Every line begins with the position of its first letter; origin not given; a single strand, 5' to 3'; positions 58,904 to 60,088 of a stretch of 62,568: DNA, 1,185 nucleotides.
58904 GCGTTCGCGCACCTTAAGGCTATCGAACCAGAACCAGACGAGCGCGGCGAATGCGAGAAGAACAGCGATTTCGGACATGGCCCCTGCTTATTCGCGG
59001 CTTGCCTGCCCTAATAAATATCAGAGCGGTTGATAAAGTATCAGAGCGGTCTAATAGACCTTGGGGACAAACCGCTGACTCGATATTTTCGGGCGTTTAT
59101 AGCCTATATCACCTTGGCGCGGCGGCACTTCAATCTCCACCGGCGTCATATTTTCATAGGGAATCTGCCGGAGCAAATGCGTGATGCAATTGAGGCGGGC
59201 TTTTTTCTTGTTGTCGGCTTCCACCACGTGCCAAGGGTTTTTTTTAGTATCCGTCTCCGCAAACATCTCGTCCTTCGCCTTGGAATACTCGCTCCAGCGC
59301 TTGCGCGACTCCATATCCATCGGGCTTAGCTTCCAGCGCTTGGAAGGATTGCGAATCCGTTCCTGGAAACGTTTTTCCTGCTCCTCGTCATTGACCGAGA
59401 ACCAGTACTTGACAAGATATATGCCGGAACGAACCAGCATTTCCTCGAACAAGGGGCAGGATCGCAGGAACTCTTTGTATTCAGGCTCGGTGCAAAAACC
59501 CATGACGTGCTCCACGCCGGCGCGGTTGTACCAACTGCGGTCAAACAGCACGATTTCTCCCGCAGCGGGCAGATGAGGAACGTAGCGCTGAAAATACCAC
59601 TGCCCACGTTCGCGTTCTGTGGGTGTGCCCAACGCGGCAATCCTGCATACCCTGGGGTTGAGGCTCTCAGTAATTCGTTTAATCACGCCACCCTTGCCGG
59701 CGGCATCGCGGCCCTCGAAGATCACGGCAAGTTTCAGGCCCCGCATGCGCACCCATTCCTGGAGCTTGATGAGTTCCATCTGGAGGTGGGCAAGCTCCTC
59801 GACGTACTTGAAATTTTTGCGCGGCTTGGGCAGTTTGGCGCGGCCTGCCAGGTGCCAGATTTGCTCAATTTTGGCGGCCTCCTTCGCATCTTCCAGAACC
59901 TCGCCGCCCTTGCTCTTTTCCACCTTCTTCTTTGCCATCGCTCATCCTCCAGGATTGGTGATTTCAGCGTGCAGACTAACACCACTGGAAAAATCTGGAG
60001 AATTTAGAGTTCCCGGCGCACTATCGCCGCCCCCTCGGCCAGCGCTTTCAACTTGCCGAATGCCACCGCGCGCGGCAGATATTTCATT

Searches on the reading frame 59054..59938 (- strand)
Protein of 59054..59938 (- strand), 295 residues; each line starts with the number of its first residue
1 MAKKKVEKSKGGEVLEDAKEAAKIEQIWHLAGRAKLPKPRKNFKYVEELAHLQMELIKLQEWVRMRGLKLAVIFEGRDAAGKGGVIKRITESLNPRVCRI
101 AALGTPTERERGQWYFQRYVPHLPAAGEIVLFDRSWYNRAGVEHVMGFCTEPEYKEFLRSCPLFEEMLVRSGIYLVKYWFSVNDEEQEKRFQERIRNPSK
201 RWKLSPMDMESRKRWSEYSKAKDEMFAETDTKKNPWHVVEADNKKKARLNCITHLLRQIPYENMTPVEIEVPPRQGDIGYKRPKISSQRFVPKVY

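Call 33: find_encoding_contigs(protein=window:59054-59938:-, flank=2500, max_places=10)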
Protein window:59054-59938:- (295 aa): 11 contigs read that carry it; 10 places shown.
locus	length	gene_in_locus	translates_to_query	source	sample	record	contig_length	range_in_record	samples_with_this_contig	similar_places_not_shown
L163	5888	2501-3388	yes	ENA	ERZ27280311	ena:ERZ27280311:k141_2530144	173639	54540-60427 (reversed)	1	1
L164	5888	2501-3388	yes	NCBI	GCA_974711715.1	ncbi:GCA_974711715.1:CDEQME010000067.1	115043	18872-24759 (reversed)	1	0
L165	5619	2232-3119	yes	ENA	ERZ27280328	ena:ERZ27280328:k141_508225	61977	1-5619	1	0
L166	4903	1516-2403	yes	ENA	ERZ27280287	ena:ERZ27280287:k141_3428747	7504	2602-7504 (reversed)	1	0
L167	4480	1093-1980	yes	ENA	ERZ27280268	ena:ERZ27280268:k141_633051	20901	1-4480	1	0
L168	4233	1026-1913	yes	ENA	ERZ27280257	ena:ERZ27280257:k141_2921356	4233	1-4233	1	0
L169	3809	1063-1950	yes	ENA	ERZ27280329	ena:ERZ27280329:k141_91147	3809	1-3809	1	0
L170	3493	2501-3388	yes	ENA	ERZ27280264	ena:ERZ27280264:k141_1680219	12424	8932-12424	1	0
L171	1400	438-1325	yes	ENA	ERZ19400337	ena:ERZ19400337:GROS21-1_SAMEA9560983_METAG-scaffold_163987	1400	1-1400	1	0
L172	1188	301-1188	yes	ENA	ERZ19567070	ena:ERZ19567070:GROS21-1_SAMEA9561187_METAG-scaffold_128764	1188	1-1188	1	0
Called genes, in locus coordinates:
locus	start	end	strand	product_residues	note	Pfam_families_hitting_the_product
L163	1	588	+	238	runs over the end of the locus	PF00596:Aldolase_II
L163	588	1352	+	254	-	PF03328:HpcH_HpaI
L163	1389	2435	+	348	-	PF01717:Meth_synt_2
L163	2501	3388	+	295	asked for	PF03976:PPK2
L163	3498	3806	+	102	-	PF11743:DUF3301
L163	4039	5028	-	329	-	PF03401:TctC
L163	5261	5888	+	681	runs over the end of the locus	PF00009:GTP_EFTU, PF01926:MMR_HSR1 (weak), PF22042:EF-G_D2, PF14492:EFG_III, PF03764:EFG_IV, PF00679:EFG_C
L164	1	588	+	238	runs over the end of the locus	PF00596:Aldolase_II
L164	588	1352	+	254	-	PF03328:HpcH_HpaI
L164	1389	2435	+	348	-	PF01717:Meth_synt_2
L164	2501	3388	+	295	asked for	PF03976:PPK2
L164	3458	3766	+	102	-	PF11743:DUF3301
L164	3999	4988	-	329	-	PF03401:TctC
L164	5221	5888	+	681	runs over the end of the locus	PF00009:GTP_EFTU, PF01926:MMR_HSR1 (weak), PF22042:EF-G_D2, PF14492:EFG_III, PF03764:EFG_IV, PF00679:EFG_C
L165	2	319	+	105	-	?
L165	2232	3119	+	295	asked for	PF03976:PPK2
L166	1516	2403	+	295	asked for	PF03976:PPK2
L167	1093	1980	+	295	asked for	PF03976:PPK2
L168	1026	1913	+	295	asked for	PF03976:PPK2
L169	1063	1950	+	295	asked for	PF03976:PPK2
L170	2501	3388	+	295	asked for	PF03976:PPK2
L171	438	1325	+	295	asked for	PF03976:PPK2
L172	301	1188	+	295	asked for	PF03976:PPK2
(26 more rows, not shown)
